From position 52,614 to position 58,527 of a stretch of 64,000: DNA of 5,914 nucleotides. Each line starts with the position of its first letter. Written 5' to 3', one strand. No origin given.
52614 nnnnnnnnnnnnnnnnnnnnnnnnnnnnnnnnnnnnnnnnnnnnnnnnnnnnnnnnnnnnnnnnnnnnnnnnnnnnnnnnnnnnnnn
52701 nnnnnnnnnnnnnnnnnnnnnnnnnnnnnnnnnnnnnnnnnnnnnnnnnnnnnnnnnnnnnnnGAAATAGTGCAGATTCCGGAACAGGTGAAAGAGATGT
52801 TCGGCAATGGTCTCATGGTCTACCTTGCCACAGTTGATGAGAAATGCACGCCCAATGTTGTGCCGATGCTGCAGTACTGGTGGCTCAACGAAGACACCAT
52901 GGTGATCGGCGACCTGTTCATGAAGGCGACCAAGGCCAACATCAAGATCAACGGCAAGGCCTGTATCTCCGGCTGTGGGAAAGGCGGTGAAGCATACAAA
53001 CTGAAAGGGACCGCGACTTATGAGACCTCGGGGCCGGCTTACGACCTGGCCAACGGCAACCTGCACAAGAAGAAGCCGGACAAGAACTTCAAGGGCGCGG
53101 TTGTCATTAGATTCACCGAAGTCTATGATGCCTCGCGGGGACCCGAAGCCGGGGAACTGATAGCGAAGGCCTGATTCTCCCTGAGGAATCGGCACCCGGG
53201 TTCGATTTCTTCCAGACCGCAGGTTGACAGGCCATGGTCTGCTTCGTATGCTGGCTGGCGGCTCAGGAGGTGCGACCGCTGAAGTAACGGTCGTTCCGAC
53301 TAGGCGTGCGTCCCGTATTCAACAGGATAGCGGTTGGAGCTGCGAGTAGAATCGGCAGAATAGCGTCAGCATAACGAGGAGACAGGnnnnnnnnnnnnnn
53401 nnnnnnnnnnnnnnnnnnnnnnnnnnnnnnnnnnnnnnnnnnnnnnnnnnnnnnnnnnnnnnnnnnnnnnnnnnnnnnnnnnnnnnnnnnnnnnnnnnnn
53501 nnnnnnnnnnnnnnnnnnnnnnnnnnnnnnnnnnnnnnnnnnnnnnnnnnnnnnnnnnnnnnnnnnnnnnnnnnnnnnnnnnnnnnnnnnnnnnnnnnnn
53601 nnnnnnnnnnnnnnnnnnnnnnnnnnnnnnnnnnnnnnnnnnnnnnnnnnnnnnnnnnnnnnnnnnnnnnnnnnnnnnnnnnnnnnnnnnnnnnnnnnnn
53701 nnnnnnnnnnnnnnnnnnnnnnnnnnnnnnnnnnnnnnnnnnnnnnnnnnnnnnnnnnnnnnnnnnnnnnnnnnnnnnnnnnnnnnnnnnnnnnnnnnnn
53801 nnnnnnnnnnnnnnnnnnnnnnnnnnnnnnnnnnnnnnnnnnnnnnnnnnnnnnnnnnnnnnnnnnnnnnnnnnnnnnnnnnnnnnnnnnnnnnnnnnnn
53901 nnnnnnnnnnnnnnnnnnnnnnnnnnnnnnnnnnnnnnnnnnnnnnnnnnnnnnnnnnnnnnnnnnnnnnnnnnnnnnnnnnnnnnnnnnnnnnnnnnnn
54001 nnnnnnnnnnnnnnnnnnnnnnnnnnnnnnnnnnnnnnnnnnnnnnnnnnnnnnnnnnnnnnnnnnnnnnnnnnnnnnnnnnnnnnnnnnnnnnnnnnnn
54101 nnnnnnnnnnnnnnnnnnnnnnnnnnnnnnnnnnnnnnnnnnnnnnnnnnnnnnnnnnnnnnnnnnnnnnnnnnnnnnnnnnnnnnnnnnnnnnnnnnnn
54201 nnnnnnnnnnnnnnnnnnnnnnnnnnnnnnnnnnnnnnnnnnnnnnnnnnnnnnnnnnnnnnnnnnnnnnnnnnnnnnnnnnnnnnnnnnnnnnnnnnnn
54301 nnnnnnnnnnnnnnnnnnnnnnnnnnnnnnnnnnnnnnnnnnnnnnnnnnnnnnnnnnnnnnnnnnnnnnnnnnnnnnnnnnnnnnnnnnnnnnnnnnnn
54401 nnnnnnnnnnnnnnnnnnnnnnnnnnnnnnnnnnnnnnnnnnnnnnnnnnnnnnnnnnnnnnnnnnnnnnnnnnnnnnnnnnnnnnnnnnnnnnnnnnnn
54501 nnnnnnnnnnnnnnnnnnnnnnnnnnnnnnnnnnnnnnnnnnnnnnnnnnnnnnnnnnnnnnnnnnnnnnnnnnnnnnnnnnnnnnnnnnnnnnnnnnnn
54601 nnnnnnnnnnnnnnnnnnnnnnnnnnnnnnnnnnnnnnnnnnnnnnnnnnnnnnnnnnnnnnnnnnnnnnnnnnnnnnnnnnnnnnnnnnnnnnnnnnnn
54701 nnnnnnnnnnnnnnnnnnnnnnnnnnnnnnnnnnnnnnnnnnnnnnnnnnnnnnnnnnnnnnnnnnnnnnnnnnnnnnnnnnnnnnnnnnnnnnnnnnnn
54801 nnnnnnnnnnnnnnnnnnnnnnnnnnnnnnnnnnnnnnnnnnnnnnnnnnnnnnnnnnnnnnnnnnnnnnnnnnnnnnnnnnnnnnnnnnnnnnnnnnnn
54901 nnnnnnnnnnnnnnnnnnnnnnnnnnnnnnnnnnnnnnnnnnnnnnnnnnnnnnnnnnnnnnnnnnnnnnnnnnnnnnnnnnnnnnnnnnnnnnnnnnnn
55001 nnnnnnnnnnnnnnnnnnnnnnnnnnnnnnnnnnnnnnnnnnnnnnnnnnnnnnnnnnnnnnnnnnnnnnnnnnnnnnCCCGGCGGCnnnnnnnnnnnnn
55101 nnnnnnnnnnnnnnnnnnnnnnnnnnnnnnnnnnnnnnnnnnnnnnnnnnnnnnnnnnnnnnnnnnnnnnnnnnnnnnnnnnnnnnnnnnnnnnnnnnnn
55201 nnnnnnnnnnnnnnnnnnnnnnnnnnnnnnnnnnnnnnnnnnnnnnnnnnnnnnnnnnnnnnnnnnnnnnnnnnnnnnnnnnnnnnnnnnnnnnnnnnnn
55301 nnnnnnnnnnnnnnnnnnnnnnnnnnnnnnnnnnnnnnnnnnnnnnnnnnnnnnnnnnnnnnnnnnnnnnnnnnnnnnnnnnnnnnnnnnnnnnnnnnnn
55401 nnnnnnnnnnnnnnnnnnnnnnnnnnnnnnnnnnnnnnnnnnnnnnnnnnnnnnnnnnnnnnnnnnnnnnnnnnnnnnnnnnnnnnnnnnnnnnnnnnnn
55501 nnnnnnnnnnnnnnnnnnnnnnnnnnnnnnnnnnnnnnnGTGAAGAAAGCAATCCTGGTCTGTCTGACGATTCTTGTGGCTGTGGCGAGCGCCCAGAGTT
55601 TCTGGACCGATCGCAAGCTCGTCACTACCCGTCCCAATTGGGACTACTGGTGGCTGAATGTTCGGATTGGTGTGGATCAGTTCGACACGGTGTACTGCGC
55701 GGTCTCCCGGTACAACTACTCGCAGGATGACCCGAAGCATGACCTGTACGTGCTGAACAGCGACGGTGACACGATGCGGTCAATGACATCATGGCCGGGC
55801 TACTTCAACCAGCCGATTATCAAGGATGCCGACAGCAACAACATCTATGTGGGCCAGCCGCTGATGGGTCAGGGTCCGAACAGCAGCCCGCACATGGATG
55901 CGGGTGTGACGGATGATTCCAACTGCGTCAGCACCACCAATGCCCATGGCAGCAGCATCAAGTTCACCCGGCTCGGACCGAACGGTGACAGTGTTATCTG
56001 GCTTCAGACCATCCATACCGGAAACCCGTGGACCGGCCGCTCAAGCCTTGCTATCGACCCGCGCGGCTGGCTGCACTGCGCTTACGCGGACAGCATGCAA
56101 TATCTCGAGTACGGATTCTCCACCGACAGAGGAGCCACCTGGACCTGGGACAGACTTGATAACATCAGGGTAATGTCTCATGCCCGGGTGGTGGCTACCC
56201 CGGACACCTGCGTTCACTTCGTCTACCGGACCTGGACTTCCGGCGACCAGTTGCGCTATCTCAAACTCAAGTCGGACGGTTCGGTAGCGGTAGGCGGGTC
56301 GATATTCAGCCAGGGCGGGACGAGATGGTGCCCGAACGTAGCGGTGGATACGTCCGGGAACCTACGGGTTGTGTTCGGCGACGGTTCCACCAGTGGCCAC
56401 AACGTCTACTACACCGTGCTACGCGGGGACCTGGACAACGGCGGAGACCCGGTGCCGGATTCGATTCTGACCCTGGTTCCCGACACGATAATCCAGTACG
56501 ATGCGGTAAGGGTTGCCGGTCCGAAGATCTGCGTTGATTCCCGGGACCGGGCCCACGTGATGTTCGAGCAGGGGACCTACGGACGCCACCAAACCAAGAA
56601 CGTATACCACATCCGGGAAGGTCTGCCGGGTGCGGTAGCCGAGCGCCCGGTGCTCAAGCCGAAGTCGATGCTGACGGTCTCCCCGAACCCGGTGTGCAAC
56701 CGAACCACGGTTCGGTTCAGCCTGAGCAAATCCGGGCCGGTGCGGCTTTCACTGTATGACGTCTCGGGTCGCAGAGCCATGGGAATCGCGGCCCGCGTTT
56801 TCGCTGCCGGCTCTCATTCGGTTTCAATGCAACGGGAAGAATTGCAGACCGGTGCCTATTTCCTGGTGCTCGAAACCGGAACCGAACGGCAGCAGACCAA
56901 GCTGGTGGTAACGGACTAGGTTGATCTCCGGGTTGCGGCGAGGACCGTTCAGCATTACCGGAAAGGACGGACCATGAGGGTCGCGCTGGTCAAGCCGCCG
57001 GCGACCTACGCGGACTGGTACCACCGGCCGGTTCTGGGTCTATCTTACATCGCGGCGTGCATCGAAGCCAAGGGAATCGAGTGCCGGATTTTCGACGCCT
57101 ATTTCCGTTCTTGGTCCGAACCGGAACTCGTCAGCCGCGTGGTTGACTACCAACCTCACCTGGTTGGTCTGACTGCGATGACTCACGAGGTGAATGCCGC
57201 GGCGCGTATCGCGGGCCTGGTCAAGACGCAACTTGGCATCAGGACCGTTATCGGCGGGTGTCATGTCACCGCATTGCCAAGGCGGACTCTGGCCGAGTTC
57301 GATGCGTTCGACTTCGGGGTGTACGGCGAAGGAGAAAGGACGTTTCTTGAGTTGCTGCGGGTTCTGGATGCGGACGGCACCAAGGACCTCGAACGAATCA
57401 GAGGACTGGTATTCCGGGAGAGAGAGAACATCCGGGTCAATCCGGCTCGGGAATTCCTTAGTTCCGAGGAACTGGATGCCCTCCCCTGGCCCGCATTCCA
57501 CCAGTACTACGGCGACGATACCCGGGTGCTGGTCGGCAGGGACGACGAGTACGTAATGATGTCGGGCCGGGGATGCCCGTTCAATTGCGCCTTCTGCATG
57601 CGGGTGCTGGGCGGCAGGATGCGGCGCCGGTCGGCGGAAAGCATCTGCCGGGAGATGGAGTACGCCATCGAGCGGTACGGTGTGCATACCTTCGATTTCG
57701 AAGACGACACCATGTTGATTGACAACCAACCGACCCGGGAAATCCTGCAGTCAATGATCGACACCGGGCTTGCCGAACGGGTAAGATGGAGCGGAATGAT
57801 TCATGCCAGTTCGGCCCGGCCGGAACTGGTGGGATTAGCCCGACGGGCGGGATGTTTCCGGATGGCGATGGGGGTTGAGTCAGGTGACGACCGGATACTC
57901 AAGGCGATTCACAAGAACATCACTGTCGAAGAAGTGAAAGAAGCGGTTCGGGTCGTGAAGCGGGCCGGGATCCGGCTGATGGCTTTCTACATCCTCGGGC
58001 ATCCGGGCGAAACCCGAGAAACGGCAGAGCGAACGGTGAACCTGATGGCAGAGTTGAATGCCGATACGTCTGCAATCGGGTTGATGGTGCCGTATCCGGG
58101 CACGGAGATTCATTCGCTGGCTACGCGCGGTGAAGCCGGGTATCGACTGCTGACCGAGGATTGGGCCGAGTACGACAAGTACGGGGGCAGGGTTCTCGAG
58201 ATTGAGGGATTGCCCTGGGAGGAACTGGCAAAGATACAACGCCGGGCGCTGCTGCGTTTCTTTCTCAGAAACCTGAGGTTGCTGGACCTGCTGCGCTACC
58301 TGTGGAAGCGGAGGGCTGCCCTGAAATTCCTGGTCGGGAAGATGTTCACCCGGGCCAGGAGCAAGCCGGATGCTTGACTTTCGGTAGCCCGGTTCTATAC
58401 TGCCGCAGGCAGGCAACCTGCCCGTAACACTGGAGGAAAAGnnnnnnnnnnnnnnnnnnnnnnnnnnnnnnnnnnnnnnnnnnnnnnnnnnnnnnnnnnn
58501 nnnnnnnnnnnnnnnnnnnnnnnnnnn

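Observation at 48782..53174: ABC importer operon with an embedded outer-membrane beta-barrel, an FtrB-like CPC-CPC-CHC protein and a PNPOx-like protein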

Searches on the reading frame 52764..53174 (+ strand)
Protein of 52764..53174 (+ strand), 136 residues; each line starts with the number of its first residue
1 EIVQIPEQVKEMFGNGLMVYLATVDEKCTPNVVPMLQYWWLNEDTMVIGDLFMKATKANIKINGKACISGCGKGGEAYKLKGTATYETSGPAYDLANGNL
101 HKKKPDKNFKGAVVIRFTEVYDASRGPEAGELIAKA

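Call 3: search_protein_families(library=pfam, proteins=[window:52764-53174:+], max_evalue=0.01)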
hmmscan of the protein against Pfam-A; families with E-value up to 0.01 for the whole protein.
window:52764-53174:+ (136 aa): 1 family
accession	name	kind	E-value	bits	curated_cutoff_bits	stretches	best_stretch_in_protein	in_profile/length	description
PF01243.27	PNPOx_N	-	4.8e-08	33.8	28.1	1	6-121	2-117/120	Pyridoxamine 5'-phosphate oxidase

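Call 4: search_protein_families(library=ncbifam, proteins=[window:52764-53174:+], max_evalue=0.01)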
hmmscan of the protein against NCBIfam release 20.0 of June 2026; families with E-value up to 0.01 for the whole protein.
window:52764-53174:+ (136 aa): 1 family
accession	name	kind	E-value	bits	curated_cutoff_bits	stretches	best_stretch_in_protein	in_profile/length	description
TIGR03667.1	Rv3369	hypoth_equivalog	0.0014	18.5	125.3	1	4-106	2-104/130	TIGR03667 family PPOX class F420-dependent oxidoreductase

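Call 26: search_solved_structures(query=window:52770-53174:+, max_evalue=1, show_alignments=3)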
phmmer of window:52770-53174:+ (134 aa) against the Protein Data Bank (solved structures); distinct sequences matched with E-value up to 1: 3.
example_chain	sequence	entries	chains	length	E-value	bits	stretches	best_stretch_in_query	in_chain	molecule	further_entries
5esc_A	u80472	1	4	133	4.4e-06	29.9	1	3-129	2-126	HupZ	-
7kpz_A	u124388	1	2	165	8.3e-06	29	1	3-129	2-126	HupZ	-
7kq2_A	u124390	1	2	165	8.7e-06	28.9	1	3-129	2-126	HupZ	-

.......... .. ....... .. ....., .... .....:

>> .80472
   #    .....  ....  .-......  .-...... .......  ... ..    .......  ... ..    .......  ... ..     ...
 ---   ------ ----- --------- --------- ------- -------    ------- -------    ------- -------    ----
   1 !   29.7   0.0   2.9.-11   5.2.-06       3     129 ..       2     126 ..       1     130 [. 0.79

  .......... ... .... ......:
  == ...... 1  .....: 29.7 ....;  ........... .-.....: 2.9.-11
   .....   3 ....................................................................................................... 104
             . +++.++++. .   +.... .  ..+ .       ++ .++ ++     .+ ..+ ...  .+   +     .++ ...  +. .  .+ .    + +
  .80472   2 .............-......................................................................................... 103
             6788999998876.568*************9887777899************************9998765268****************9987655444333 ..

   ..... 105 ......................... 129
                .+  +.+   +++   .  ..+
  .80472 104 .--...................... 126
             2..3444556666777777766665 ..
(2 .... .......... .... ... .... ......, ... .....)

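Call 43: find_homologous_proteins(query=window:52770-53174:+, max_evalue=0.00001)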
Query window:52770-53174:+ (134 aa): 75 proteins with E <= 0.00001 among 81 candidates.
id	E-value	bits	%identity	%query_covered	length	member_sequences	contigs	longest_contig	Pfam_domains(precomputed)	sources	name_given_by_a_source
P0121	7.5e-86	303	100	100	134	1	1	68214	PF01243.28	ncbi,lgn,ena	-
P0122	5.0e-73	261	84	100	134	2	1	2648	PF01243.28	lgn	-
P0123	2.0e-63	230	73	100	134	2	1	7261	PF01243.28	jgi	jgi:predicted pyridoxine 5'-phosphate oxidase superfamily flavin-nucleotide-binding protein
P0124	1.2e-59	218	69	100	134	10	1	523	PF01243.28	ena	-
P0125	2.0e-59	217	75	98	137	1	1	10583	PF01243.28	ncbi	-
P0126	4.6e-59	216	71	100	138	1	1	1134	PF01243.28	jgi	-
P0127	1.2e-58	215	71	99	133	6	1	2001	PF01243.28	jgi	jgi:predicted pyridoxine 5'-phosphate oxidase superfamily flavin-nucleotide-binding protein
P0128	1.4e-58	214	68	99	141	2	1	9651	PF01243.28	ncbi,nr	ncbi:pyridoxamine 5'-phosphate oxidase family protein [candidate division WOR-3 bacterium]|nr:pyrido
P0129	1.6e-57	211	68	100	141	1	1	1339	PF01243.28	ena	-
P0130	8.6e-57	209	71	100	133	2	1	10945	PF01243.28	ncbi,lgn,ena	-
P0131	1.2e-56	208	67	99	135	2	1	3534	PF01243.28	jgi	jgi:predicted pyridoxine 5'-phosphate oxidase superfamily flavin-nucleotide-binding protein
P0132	2.8e-55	204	67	99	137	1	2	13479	PF01243.28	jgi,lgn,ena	-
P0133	4.9e-53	197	65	100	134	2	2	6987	PF01243.28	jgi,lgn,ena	-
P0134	5.9e-47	177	60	98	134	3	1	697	PF01243.28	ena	-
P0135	3.5e-46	174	61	99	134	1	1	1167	PF01243.28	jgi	jgi:predicted pyridoxine 5'-phosphate oxidase superfamily flavin-nucleotide-binding protein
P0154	3.9e-41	158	56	100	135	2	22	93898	PF01243.28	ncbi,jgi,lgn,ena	-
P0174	3.3e-39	152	56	100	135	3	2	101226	PF01243.28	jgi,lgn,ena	-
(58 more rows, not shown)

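Call 45: find_encoding_contigs(protein=P0154, flank=8000, max_places=2)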
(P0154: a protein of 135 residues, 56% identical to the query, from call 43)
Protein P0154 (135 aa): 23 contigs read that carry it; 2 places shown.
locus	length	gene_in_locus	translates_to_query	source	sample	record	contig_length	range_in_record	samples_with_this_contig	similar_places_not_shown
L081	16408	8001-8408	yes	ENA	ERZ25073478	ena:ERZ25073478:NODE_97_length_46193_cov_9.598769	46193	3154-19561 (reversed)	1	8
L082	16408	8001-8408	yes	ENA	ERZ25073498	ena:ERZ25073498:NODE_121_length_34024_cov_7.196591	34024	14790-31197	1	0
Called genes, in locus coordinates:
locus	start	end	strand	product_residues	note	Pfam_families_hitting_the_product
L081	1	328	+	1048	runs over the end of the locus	PF00775:Dioxygenase_C (faint), PF02369:Big_1 (faint), PF10670:DUF4198 (faint), PF17789:MG4 (faint), PF17802:SpaA (faint), PF13620:CarboxypepD_reg, PF13715:CarbopepD_reg_2 (weak), PF00578:AhpC-TSA, +5 more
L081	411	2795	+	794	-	PF02369:Big_1 (faint), PF13715:CarbopepD_reg_2 (faint), PF20598:DUF6795 (faint), PF13620:CarboxypepD_reg, PF00578:AhpC-TSA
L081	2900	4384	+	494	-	PF00578:AhpC-TSA, PF08534:Redoxin (weak), PF13905:Thioredoxin_8 (weak)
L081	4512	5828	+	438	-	-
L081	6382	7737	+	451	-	-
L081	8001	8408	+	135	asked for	PF01243:PNPOx_N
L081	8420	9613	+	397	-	PF13379:NMT1_2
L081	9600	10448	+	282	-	PF00528:BPD_transp_1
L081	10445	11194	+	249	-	PF00005:ABC_tran, PF13304:AAA_21 (weak)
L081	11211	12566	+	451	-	PF13372:Alginate_exp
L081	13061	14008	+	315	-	PF11231:DUF3034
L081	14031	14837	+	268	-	PF01209:Ubie_methyltran, PF13847:Methyltransf_31, PF08241:Methyltransf_11, PF13649:Methyltransf_25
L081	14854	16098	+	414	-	PF06050:HGD-D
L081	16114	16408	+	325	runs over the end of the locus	PF06050:HGD-D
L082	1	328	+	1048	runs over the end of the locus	PF00775:Dioxygenase_C (faint), PF02369:Big_1 (faint), PF10670:DUF4198 (faint), PF17789:MG4 (faint), PF17802:SpaA (faint), PF13620:CarboxypepD_reg, PF13715:CarbopepD_reg_2 (weak), PF00578:AhpC-TSA, +5 more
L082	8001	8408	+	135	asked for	PF01243:PNPOx_N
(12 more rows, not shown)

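Call 46: find_encoding_contigs(protein=P0174, flank=8000, max_places=2)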
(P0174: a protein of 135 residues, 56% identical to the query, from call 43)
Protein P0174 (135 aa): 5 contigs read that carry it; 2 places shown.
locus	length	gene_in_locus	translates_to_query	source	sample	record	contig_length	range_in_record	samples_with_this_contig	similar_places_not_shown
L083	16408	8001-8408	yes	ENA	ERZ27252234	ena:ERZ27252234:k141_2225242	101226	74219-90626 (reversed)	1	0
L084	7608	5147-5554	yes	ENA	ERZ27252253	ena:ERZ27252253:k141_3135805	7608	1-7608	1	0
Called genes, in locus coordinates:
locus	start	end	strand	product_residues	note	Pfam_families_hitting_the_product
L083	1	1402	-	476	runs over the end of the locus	PF12390:Se-cys_synth_N, PF03841:SelA, PF01053:Cys_Met_Meta_PP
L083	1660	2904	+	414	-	-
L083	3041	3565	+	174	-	-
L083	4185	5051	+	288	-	PF13557:Phenol_MetA_deg (weak)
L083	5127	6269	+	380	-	PF13379:NMT1_2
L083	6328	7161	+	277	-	PF00528:BPD_transp_1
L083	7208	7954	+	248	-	PF00005:ABC_tran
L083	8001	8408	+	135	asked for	PF01243:PNPOx_N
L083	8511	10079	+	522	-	PF00586:AIRS, PF02769:AIRS_C, PF02627:CMD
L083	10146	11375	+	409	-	PF04892:VanZ-LLP1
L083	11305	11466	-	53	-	-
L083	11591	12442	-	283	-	-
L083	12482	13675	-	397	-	PF19872:DUF6345, PF00045:Hemopexin, PF19872:DUF6345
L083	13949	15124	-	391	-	PF13859:BNR_3 (faint), PF13088:BNR_2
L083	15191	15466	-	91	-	-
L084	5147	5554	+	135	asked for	PF01243:PNPOx_N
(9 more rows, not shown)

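Call 85: predict_structure(alignment_id=A7)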
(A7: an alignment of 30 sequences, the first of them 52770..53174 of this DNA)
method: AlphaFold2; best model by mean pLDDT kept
length: 134 residues; sequences in the alignment: 30
mean_pLDDT: 93.0   pTM: 0.86
mean pLDDT of the five models: 93.0, 92.6, 89.5, 86.8, 86.8
residues with pLDDT >= 90: 111; 70-90: 23; 50-70: 0; < 50: 0
segments of 3 or more residues with pLDDT < 50: none
pLDDT, mean of each block of 10 residues (from residue 1): 90 90 96 94 92 95 96 94 96 92 83 97 93 93
secondary structure, 60 per line:
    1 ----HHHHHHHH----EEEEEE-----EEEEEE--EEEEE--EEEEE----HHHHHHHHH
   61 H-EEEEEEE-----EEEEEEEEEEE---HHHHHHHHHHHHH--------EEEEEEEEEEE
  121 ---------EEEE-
elements in order: H5-12 E17-22 E28-33 E36-40 E43-47 H52-61 E63-69 E75-85 H89-101 E110-120 E130-133

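Call 87: fold_search(model_id=the predicted structure, library=pdb)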
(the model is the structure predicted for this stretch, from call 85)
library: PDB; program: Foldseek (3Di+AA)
matches with E <= 10: 713; with E <= 0.001: 109
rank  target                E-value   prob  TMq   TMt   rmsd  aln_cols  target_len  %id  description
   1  7kpz_B                2.7e-10  1.00  0.79  0.84   1.8       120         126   24  1.70 A resolution crystal structure of Group A Streptococcus HupZ-V5-His6 (released 2021-02-10)
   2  7kpz_A                3.0e-10  1.00  0.79  0.84   2.8       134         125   24  1.70 A resolution crystal structure of Group A Streptococcus HupZ-V5-His6 (released 2021-02-10)
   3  7kq2_B                3.4e-10  1.00  0.80  0.88   2.1       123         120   24  1.98 A resolution crystal structure of Group A Streptococcus H111A HupZ-V5-His6 (released 2021-02-10)
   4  7kq2_A                5.4e-10  1.00  0.78  0.87   2.0       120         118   24  1.98 A resolution crystal structure of Group A Streptococcus H111A HupZ-V5-His6 (released 2021-02-10)
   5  5esc_A                1.9e-09  1.00  0.79  0.88   1.9       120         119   24  Crystal structure of Group A Streptococcus HupZ (released 2016-05-25)
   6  1wlk_A                3.8e-08  1.00  0.73  0.80   2.9       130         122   20  L122E mutant of FMN-binding protein from Desulfovibrio vulgaris (Miyazaki F) (released 2005-07-19)
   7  3vy2_A                9.9e-08  1.00  0.71  0.78   3.0       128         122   20  N33D mutant of FMN-binding protein from Desulfovibrio vulgaris (Miyazaki F) (released 2013-09-25)
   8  3awh_A                1.3e-07  1.00  0.72  0.78   3.0       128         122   20  E13K mutant of FMN-binding protein from Desulfovibrio vulgaris (Miyazaki F) (released 2012-04-18)
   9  3a6q_A                1.3e-07  1.00  0.71  0.78   3.0       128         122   20  E13T mutant of FMN-binding protein from Desulfovibrio vulgaris (Miyazaki F) (released 2010-09-01)
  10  3amf_A                1.4e-07  1.00  0.72  0.78   3.0       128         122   20  E13R mutant of FMN-binding protein from Desulfovibrio vulgaris (Miyazaki F) (released 2011-10-05)
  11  2e83_A                1.7e-07  1.00  0.71  0.78   3.0       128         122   20  T31V mutant of FMN-binding protein from Desulfovibrio vulgaris (Miyazaki F) (released 2008-01-15)
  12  3a6r_A                1.7e-07  1.00  0.71  0.77   3.0       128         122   20  E13Q mutant of FMN-binding protein from Desulfovibrio vulgaris (Miyazaki F) (released 2010-09-01)
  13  2htd_B                1.8e-07  1.00  0.68  0.73   3.7       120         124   22  CRYSTAL STRUCTURE OF A PUTATIVE PYRIDOXAMINE 5'-PHOSPHATE OXIDASE (LDB0262) FROM LACTOBACILLUS DELBRUECKII SUBSP. AT 1 (released 2006-08-15)
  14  3a20_A                2.0e-07  1.00  0.72  0.79   3.0       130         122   20  L122K mutant of FMN-binding protein from Desulfovibrio vulgaris (Miyazaki F) (released 2009-05-19)
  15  1wli_A                2.9e-07  1.00  0.71  0.77   3.0       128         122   20  L122Y mutant of FMN-binding protein from Desulfovibrio vulgaris (Miyazaki F) (released 2005-07-19)
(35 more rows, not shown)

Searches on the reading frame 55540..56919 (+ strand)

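Call 93: search_protein_families(library=pfam, proteins=[window:55540-56919:+], max_evalue=0.001)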
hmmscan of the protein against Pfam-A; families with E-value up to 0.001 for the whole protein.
window:55540-56919:+ (459 aa): 1 family
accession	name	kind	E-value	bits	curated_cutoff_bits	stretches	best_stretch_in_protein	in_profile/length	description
PF18962.6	Por_Secre_tail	-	5.7e-07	30.2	27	1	381-457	2-75/75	Secretion system C-terminal sorting domain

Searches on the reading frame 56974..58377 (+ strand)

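Call 93: search_protein_families(library=pfam, proteins=[window:56974-58377:+], max_evalue=0.001)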
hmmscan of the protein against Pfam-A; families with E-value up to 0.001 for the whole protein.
window:56974-58377:+ (467 aa): 2 families
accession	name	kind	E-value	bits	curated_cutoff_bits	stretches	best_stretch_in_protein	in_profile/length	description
PF04055.27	Radical_SAM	-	1.4e-22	81.1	29.5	1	197-357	3-165/166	Radical SAM superfamily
PF02310.24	B12-binding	-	4.9e-21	75.2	32.1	1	20-127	14-120/121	B12 binding domain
